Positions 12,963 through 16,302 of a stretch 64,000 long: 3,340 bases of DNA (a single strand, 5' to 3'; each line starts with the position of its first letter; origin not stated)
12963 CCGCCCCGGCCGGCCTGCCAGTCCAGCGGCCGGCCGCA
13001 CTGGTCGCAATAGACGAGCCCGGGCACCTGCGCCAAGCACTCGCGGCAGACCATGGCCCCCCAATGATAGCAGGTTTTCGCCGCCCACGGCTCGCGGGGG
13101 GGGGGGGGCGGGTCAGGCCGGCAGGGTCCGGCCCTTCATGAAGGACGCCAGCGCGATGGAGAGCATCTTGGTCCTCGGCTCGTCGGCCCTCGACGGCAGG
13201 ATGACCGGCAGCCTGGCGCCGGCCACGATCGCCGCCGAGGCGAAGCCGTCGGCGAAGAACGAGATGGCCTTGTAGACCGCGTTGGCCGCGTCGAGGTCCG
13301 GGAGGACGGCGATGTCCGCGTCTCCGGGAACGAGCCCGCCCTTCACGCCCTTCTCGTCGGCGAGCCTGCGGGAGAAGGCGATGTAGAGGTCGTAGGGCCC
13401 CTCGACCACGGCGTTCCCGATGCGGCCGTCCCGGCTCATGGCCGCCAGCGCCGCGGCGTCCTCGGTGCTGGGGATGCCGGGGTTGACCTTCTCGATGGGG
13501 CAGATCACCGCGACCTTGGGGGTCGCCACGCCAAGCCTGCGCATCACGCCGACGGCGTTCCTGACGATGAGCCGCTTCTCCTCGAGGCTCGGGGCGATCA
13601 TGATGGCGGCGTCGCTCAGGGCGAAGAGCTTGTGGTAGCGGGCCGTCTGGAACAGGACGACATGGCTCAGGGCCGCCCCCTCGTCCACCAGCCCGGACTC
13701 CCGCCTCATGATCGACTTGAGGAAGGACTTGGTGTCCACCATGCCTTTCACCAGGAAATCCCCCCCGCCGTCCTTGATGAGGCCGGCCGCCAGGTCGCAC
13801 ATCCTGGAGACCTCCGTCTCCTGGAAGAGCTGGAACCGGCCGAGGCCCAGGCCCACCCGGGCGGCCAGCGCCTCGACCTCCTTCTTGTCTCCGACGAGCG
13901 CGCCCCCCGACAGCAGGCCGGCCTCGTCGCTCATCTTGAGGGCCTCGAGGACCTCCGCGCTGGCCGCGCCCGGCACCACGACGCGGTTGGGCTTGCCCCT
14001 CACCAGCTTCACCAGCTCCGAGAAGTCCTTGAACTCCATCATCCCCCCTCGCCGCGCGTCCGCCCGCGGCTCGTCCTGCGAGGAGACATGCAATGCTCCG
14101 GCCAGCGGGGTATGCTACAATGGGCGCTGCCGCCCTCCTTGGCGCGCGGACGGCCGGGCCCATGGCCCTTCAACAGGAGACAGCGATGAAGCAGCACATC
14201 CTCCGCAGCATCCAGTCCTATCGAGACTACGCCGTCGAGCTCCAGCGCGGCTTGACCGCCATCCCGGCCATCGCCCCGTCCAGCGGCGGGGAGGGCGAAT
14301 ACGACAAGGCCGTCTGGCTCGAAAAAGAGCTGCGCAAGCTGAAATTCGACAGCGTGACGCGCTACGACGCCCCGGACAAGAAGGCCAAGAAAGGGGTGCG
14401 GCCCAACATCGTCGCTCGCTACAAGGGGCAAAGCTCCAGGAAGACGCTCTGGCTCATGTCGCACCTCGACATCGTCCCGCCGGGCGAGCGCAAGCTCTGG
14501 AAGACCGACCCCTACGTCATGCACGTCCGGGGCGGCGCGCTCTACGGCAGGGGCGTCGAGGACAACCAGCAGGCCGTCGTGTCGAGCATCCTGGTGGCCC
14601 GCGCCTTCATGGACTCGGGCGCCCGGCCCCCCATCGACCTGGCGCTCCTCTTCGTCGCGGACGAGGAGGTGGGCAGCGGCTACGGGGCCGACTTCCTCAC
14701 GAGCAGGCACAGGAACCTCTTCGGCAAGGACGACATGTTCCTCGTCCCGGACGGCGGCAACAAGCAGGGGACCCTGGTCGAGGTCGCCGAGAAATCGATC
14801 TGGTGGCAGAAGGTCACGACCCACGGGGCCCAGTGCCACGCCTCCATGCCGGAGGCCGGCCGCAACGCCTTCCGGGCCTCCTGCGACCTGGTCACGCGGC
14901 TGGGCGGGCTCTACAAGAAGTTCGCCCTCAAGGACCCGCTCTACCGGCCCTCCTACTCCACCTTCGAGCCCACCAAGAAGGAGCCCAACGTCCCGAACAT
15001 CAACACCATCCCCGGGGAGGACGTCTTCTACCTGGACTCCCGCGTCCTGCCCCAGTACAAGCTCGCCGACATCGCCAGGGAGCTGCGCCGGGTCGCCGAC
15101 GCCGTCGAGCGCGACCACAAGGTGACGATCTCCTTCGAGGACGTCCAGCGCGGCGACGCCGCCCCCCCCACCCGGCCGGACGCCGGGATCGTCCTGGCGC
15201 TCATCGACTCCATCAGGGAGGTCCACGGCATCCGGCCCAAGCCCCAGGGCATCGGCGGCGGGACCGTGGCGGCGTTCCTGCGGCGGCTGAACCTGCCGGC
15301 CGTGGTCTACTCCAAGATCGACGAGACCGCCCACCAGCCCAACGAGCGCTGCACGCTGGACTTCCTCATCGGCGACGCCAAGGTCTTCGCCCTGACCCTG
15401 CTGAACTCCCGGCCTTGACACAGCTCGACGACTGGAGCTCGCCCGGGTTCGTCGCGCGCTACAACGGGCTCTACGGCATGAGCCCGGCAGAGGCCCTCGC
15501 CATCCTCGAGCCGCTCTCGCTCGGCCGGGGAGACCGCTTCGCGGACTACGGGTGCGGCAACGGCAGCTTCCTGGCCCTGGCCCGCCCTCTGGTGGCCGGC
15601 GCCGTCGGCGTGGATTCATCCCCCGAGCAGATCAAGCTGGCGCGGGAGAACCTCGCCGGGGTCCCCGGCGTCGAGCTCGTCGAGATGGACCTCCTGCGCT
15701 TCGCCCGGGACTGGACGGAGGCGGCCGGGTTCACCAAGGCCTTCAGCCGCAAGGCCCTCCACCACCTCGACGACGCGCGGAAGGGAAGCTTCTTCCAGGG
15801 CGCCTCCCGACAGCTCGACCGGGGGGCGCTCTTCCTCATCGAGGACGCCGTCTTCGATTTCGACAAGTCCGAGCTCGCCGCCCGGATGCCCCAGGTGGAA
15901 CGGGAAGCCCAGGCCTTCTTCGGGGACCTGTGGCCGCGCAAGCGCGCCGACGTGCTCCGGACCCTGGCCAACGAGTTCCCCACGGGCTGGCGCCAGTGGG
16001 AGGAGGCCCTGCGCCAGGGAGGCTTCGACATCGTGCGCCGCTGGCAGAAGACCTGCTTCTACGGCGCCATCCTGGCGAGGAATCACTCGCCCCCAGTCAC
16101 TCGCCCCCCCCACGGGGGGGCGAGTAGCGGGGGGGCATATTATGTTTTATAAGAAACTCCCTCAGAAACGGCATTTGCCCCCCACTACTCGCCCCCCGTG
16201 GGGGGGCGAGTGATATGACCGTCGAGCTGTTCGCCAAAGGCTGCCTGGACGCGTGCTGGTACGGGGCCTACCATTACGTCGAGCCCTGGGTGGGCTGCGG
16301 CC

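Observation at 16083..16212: MITE-like double-hairpin palindrome between a methyltransferase and a radical SAM operon; it supplies the upstream stop codon and masks the downstream start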

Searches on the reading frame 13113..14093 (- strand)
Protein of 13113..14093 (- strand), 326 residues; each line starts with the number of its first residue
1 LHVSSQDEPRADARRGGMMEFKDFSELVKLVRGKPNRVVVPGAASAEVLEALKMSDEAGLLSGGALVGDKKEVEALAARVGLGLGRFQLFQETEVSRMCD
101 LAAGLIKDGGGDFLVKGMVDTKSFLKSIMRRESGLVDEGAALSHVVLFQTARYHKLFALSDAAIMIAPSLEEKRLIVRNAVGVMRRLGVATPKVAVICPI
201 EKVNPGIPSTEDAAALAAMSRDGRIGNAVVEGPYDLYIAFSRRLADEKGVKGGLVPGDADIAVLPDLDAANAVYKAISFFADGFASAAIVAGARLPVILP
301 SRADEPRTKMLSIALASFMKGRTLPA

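Call 57: search_protein_families(library=pfam, proteins=[window:13113-14093:-], max_evalue=0.00001)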
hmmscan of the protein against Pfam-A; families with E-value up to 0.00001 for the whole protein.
window:13113-14093:- (326 aa): 1 family
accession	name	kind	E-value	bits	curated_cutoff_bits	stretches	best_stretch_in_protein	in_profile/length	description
PF01515.24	PTA_PTB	-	1.2e-35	123.9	24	1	98-316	104-318/319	Phosphate acetyl/butaryl transferase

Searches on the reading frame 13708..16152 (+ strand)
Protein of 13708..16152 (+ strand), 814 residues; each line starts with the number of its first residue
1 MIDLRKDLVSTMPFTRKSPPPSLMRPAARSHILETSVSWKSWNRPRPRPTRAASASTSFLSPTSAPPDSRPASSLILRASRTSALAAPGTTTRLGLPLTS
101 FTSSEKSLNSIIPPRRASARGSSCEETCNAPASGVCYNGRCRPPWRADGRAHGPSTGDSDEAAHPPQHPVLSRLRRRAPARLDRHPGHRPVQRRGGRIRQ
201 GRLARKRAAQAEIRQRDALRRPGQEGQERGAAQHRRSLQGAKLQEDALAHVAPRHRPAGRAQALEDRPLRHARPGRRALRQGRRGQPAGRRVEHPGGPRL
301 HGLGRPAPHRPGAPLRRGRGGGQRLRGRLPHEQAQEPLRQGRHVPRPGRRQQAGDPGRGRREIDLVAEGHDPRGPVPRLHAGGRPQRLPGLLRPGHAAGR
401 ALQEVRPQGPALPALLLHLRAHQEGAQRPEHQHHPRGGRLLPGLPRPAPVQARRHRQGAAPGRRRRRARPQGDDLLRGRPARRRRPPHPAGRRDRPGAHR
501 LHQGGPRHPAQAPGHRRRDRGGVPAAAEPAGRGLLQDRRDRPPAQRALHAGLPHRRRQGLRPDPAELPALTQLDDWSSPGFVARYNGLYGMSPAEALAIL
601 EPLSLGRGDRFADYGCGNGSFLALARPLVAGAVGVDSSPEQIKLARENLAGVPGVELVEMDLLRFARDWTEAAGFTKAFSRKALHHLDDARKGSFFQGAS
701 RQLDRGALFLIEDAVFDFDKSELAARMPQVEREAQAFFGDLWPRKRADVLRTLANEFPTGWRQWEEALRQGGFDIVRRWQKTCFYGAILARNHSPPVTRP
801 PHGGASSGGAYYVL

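Call 7: search_protein_families(library=pfam, proteins=[window:13708-16152:+])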
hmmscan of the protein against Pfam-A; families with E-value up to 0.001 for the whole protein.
window:13708-16152:+ (814 aa): 6 families
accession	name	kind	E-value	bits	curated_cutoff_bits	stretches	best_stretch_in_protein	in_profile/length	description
PF13847.12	Methyltransf_31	-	1.2e-10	41.7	27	1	608-760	4-133/145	Methyltransferase domain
PF13649.12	Methyltransf_25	-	6.7e-10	40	27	1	613-705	3-95/97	Methyltransferase domain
PF08241.18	Methyltransf_11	-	2.5e-08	34.9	21.2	1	613-710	2-94/95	Methyltransferase domain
PF13489.12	Methyltransf_23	-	2.1e-07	31.3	27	1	602-726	15-131/164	Methyltransferase domain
PF08242.18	Methyltransf_12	-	2.9e-06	28.3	30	1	613-706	2-95/98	Methyltransferase domain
PF02353.26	CMAS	-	1.7e-05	24.8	27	1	599-722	54-174/273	Mycolic acid cyclopropane synthetase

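Call 27: find_homologous_proteins(query=window:13708-16152:+)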
Query window:13708-16152:+: 8000 candidates shared short words with the query, none scored E <= 0.001.
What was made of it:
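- Tried and rejected: The search with the 814-aa ORF returned nothing (call 27).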
